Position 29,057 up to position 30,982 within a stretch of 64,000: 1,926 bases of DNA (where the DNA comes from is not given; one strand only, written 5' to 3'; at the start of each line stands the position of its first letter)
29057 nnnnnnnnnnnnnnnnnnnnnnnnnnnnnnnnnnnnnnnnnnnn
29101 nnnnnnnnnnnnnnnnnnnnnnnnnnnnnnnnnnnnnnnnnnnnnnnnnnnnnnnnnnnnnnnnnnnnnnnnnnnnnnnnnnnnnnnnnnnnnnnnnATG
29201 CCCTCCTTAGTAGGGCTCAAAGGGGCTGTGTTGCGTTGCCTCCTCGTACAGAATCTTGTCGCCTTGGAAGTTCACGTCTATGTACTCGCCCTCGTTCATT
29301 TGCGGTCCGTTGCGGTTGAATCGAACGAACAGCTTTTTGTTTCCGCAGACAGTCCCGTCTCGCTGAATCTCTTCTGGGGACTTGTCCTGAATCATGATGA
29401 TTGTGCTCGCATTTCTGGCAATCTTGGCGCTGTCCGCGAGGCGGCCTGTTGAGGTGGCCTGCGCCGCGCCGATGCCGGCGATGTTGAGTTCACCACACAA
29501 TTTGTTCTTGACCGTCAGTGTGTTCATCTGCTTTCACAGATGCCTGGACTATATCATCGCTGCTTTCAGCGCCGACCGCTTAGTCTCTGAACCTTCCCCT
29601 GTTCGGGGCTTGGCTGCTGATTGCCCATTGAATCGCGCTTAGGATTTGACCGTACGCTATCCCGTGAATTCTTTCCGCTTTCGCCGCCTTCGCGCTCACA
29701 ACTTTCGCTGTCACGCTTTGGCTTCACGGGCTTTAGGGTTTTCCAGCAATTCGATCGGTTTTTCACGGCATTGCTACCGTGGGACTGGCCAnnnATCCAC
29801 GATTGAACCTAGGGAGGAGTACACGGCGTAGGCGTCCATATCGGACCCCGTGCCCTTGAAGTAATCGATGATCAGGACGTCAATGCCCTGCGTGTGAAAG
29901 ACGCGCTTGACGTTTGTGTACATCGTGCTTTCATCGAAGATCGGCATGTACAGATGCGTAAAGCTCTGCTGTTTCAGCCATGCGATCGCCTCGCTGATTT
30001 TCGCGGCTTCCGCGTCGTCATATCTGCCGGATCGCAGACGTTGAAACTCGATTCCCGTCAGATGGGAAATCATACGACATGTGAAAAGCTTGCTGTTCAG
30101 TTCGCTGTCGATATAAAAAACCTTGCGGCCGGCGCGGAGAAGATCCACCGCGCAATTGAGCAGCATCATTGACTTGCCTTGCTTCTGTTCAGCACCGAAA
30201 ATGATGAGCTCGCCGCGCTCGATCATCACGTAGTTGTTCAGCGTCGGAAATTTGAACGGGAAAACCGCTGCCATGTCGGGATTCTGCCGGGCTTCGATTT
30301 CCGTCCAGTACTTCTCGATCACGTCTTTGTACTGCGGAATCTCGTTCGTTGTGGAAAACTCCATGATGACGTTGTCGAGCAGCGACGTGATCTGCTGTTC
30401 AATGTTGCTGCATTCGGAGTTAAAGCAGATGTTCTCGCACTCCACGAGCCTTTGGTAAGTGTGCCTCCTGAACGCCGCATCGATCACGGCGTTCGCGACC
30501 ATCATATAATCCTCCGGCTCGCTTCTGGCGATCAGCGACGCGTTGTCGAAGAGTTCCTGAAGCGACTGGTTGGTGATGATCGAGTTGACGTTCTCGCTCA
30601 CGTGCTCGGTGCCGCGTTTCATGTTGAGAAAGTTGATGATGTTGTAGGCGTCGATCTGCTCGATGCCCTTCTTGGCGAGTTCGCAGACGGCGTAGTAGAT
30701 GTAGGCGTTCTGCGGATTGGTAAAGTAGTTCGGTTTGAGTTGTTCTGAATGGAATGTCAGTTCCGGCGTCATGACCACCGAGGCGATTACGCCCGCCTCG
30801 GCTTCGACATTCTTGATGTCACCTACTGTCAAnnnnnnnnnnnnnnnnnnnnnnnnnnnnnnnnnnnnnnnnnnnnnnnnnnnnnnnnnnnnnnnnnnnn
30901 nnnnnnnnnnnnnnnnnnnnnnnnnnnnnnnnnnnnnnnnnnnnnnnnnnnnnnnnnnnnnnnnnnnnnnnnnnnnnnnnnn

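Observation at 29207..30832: dnaB is split by a compact HEG-less group I intron related to the nrdJ intron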

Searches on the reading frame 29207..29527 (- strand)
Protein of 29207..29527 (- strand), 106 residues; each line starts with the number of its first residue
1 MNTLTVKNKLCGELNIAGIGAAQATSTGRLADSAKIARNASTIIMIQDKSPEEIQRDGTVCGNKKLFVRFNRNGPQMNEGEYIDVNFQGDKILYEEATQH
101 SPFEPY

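Call 6: search_protein_families(library=pfam, proteins=[window:29207-29527:-], max_evalue=0.01)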
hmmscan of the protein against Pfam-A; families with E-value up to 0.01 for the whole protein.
window:29207-29527:- (106 aa): 0 families

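Call 16: find_homologous_proteins(query=window:29207-29527:-)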
Query window:29207-29527:- (106 aa): 311 proteins with E <= 0.001 among 312 candidates; the best 120 are listed.
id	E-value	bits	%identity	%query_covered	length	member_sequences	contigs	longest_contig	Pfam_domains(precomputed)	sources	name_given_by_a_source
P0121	6.1e-64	230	100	100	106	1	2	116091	-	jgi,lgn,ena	-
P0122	1.1e-52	194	85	100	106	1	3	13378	-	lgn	-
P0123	2.8e-50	186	83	95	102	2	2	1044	-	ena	-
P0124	1.1e-49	185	84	95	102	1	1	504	-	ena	-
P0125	1.5e-49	184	85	95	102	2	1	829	-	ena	-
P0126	5.4e-47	176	81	95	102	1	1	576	-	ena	-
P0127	1.1e-46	175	81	95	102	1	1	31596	-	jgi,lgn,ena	-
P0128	2.9e-46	174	80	95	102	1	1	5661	-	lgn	-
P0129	2.9e-46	174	77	96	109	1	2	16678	-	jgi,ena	-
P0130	5.5e-46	173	78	95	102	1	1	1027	-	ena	-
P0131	1.3e-45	171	75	100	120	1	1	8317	-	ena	-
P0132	7.1e-44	166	75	95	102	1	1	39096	-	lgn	-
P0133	5.0e-43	163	70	100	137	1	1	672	-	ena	-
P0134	1.6e-40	155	71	96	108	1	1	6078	-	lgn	-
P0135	1.6e-40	155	71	95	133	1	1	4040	-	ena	-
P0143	1.7e-38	149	69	97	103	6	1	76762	-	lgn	-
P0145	2.2e-38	148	70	96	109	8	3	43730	-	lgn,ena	-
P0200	1.8e-36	142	69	95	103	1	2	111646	-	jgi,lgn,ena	-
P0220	1.1e-35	140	68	95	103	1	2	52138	-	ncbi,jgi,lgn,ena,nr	ncbi:MAG: hypothetical protein KH138_03960 [Firmicutes bacterium]|nr:hypothetical protein [Bacillota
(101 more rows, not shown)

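Call 19: find_encoding_contigs(protein=P0122, flank=2500, max_places=1)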
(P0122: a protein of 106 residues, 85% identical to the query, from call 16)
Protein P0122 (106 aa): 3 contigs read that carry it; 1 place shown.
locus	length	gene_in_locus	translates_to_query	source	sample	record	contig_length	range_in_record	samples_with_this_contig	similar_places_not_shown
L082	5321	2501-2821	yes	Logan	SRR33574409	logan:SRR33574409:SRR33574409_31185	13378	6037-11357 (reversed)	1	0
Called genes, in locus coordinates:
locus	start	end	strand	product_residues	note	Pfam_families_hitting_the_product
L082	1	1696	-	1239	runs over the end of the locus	?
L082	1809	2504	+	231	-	-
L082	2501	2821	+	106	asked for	-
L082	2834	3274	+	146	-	PF01807:Zn_ribbon_DnaG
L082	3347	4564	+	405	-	PF02811:PHP, PF07733:DNA_pol3_alpha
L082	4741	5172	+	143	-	-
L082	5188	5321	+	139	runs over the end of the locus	-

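Call 20: find_encoding_contigs(protein=P0127, flank=2500, max_places=1)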
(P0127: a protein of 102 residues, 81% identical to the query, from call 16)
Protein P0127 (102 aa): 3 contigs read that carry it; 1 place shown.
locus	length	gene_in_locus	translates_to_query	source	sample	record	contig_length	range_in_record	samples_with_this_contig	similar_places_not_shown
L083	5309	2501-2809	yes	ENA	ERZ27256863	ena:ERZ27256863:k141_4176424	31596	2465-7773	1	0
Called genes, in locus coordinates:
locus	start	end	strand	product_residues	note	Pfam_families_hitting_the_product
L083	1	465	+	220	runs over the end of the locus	PF12705:PDDEXK_1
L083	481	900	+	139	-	-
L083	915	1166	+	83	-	-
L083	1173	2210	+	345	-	PF00772:DnaB, PF03796:DnaB_C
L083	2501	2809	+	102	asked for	-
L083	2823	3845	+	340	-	PF01807:Zn_ribbon_DnaG, PF08275:DNAG_N (weak)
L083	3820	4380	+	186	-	PF04542:Sigma70_r2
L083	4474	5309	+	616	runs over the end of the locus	PF02811:PHP, PF07733:DNA_pol3_alpha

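Call 21: find_encoding_contigs(protein=P0129, flank=2500, max_places=1)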
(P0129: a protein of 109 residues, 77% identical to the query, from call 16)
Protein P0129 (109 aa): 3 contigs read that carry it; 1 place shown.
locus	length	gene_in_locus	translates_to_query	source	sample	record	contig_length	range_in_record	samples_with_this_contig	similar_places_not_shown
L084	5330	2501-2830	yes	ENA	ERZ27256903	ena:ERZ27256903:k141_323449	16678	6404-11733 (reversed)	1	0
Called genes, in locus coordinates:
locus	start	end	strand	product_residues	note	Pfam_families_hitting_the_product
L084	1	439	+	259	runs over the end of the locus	PF12705:PDDEXK_1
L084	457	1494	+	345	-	PF00772:DnaB, PF03796:DnaB_C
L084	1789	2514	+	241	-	-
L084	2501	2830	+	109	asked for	-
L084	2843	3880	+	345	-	PF01807:Zn_ribbon_DnaG, PF08275:DNAG_N (weak)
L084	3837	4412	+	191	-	PF04542:Sigma70_r2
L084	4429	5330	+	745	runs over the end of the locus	PF02811:PHP, PF07733:DNA_pol3_alpha, PF17657:DNA_pol3_finger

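Call 22: find_encoding_contigs(protein=P0132, flank=2500, max_places=1)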
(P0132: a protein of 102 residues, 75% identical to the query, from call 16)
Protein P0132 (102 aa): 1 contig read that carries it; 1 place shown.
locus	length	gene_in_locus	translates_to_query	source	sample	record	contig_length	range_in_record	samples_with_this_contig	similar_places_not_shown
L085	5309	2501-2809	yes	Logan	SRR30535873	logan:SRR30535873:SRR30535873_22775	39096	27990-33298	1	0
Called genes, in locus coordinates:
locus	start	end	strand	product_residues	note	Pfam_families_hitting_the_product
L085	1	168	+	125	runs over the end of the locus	-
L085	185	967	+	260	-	PF12705:PDDEXK_1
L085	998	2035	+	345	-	PF00772:DnaB, PF03796:DnaB_C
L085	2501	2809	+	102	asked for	-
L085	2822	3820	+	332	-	PF01807:Zn_ribbon_DnaG, PF08275:DNAG_N (weak)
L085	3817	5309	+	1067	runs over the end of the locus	PF02811:PHP, PF07733:DNA_pol3_alpha, PF17657:DNA_pol3_finger, PF14579:HHH_6 (weak)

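Call 23: find_encoding_contigs(protein=P0143, flank=2500, max_places=1)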
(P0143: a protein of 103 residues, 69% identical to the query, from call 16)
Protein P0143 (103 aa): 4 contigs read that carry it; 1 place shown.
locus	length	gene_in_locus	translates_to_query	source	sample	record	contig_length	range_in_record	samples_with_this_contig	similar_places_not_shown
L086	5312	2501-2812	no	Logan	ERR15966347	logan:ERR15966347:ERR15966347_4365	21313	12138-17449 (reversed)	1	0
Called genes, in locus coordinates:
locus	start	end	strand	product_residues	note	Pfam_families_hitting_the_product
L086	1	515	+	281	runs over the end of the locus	PF12705:PDDEXK_1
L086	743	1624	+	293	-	PF13481:AAA_25 (weak), PF03796:DnaB_C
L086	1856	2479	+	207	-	-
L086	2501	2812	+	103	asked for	-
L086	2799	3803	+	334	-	PF01807:Zn_ribbon_DnaG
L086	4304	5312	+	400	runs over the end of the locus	PF07733:DNA_pol3_alpha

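Call 24: find_encoding_contigs(protein=P0145, flank=2500, max_places=1)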
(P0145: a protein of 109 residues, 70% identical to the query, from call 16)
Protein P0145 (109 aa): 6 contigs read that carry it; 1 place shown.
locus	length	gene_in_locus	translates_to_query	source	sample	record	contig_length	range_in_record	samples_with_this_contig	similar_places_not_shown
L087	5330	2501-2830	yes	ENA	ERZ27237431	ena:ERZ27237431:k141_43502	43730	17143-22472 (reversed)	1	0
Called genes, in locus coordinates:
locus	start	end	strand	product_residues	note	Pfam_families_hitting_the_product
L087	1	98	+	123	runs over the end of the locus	-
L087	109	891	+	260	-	PF12705:PDDEXK_1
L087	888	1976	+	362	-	PF00772:DnaB (faint), PF03796:DnaB_C, PF13481:AAA_25 (weak)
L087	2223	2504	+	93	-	-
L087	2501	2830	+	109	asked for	-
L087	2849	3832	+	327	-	PF01807:Zn_ribbon_DnaG, PF08275:DNAG_N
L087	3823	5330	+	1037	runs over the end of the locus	PF02811:PHP, PF07733:DNA_pol3_alpha, PF17657:DNA_pol3_finger, PF14579:HHH_6 (weak)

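Call 25: find_encoding_contigs(protein=P0220, flank=2500, max_places=1)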
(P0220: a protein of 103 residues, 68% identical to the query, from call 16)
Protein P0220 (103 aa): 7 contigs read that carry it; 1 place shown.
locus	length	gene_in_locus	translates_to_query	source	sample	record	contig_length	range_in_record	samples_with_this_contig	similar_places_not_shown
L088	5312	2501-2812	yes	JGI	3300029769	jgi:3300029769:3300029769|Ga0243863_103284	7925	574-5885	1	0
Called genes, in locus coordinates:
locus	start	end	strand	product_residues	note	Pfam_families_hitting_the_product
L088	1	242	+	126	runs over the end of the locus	-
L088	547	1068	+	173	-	PF12705:PDDEXK_1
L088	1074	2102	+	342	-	PF00772:DnaB (weak), PF13481:AAA_25 (weak), PF03796:DnaB_C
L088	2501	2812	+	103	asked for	-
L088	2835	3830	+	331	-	PF01807:Zn_ribbon_DnaG, PF08275:DNAG_N (weak)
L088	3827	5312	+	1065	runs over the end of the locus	PF02811:PHP, PF07733:DNA_pol3_alpha, PF17657:DNA_pol3_finger, PF14579:HHH_6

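Call 26: find_encoding_contigs(protein=P0200, flank=2500, max_places=1)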
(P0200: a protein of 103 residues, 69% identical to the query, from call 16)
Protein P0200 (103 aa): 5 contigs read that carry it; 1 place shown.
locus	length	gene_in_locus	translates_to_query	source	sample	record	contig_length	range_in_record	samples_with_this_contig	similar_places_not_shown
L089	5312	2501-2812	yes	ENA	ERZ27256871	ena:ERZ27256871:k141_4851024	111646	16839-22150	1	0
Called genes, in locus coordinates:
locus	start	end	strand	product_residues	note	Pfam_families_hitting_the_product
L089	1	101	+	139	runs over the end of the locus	PF00436:SSB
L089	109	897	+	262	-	PF12705:PDDEXK_1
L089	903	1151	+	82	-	-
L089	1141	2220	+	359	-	PF03796:DnaB_C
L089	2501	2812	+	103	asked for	-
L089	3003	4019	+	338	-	PF01807:Zn_ribbon_DnaG, PF08275:DNAG_N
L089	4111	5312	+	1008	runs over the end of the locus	PF02811:PHP, PF07733:DNA_pol3_alpha, PF17657:DNA_pol3_finger, PF14579:HHH_6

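Call 42: search_protein_families(library=pfam, proteins=[L084:1789-2514:+, L082:1809-2504:+, L087:2223-2504:+], max_evalue=0.01)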
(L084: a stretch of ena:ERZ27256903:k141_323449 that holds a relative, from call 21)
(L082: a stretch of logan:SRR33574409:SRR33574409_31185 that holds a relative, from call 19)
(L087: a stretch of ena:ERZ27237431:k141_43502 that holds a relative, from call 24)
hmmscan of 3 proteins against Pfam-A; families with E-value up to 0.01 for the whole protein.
L084:1789-2514:+ (241 aa): 0 families

L082:1809-2504:+ (231 aa): 0 families

L087:2223-2504:+ (93 aa): 0 families
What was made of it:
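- Tried and rejected: Pfam on the relatives' intron ORFs gave nothing (call 42).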

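Call 43: search_protein_families(library=phrogs, proteins=[L084:1789-2514:+, L082:1809-2504:+, L087:2223-2504:+], max_evalue=0.01)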
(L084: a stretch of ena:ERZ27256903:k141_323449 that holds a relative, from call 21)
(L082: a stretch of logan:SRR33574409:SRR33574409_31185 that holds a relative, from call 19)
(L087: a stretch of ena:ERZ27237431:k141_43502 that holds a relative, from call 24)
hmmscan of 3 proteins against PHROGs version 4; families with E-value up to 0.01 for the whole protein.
L084:1789-2514:+ (241 aa): 13 families
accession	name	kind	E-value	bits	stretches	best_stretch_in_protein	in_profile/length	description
phrog_374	-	DNA, RNA and nucleotide metabolism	8.8e-72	243.8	1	8-227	190-402/617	HNH endonuclease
phrog_3377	-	DNA, RNA and nucleotide metabolism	7.2e-58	196.7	1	89-230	6-143/196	HNH endonuclease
phrog_8790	-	DNA, RNA and nucleotide metabolism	1e-31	111.8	1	88-222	17-140/241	restriction endonuclease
phrog_2081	-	DNA, RNA and nucleotide metabolism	1.2e-24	88.3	1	89-191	97-208/433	HNH endonuclease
phrog_953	-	DNA, RNA and nucleotide metabolism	2.1e-16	61.3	1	88-173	215-297/420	HNH endonuclease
phrog_1065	-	unknown function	2.1e-07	32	1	130-239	50-153/192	-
phrog_28742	-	unknown function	9.1e-06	27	1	97-214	23-139/165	-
phrog_3322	-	DNA, RNA and nucleotide metabolism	6.3e-05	23.9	1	153-175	106-128/162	endonuclease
phrog_3118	-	DNA, RNA and nucleotide metabolism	8.5e-05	23.1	1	151-197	67-110/287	HNH endonuclease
phrog_18493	-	unknown function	0.00011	23.3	1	8-69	53-108/136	-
phrog_22195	-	unknown function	0.0018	19.1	1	7-78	2-64/148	-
phrog_26731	-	unknown function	0.0027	19.2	1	184-218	4-38/107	-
phrog_4578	-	DNA, RNA and nucleotide metabolism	0.0087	17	0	140-183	16-61/130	HNH endonuclease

L082:1809-2504:+ (231 aa): 12 families
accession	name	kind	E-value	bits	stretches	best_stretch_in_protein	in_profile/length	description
phrog_374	-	DNA, RNA and nucleotide metabolism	4.9e-60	205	1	2-207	190-387/617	HNH endonuclease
phrog_3377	-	DNA, RNA and nucleotide metabolism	1.8e-52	179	1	83-226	6-145/196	HNH endonuclease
phrog_8790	-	DNA, RNA and nucleotide metabolism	4e-30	106.5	1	78-184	13-112/241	restriction endonuclease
phrog_2081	-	DNA, RNA and nucleotide metabolism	3.4e-25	90.1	1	78-183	92-203/433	HNH endonuclease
phrog_953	-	DNA, RNA and nucleotide metabolism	1.7e-14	55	1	56-170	193-300/420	HNH endonuclease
phrog_28742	-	unknown function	1.9e-07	32.4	1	91-177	23-107/165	-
phrog_1065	-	unknown function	1.6e-06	29.1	1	120-227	46-147/192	-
phrog_3322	-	DNA, RNA and nucleotide metabolism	2.9e-05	25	1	140-175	101-133/162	endonuclease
phrog_3118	-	DNA, RNA and nucleotide metabolism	0.00015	22.3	1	147-170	69-92/287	HNH endonuclease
phrog_18493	-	unknown function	0.00018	22.6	1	3-67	54-110/136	-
phrog_27240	-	unknown function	0.00076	20.8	1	10-73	8-63/132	-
phrog_4578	-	DNA, RNA and nucleotide metabolism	0.0013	19.7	1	136-177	18-61/130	HNH endonuclease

L087:2223-2504:+ (93 aa): 3 families
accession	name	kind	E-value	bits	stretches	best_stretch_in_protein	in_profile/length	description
phrog_3377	-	DNA, RNA and nucleotide metabolism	1e-08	36.3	1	41-89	96-143/196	HNH endonuclease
phrog_1065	-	unknown function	1.8e-08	35.5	1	50-91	105-146/192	-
phrog_374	-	DNA, RNA and nucleotide metabolism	2.3e-08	34.3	1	4-47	196-235/617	HNH endonuclease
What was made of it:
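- On Mobile (endonuclease-encoding) group I intron: Relatives L084 and L082 carry HNH ORFs, and L087 a remnant (call 43).
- Endonuclease history: HNH ORFs in the relatives match phrog_374 at E 9e-72 and 5e-60, and L087 holds a 93-aa remnant (call 43).
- Tried and rejected: PHROGs identified them as HNH endonucleases (call 43).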

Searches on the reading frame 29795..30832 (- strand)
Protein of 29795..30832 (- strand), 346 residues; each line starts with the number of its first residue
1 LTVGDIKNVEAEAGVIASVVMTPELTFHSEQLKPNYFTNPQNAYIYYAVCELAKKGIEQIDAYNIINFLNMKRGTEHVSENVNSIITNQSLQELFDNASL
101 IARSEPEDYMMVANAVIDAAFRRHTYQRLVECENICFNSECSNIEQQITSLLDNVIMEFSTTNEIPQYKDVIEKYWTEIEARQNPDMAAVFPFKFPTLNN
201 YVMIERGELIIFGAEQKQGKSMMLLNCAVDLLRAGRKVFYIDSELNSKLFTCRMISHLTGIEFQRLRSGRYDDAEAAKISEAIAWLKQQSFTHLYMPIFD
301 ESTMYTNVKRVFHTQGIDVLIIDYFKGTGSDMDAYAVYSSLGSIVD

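Call 6: search_protein_families(library=pfam, proteins=[window:29795-30832:-], max_evalue=0.01)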
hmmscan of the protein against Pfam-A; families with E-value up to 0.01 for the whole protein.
window:29795-30832:- (346 aa): 3 families
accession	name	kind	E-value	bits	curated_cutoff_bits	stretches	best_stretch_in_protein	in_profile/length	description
PF03796.21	DnaB_C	-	1.5e-13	51.2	27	1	197-326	8-139/255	DnaB-like helicase C terminal domain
PF00772.26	DnaB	-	2.5e-08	34.3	23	1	7-83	4-82/103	DnaB-like helicase N terminal domain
PF13481.12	AAA_25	-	0.0032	17.6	27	1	203-240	29-65/195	AAA domain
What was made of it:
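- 29795..30832 (-): dnaB exon 1 (346 codons, TTG start). It encodes the DnaB N-terminal domain and the first half of the RecA-like domain through Walker B (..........). It ends ...GUGGAU. Pfam DnaB and DnaB_C profile positions 8-139 (call 6).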
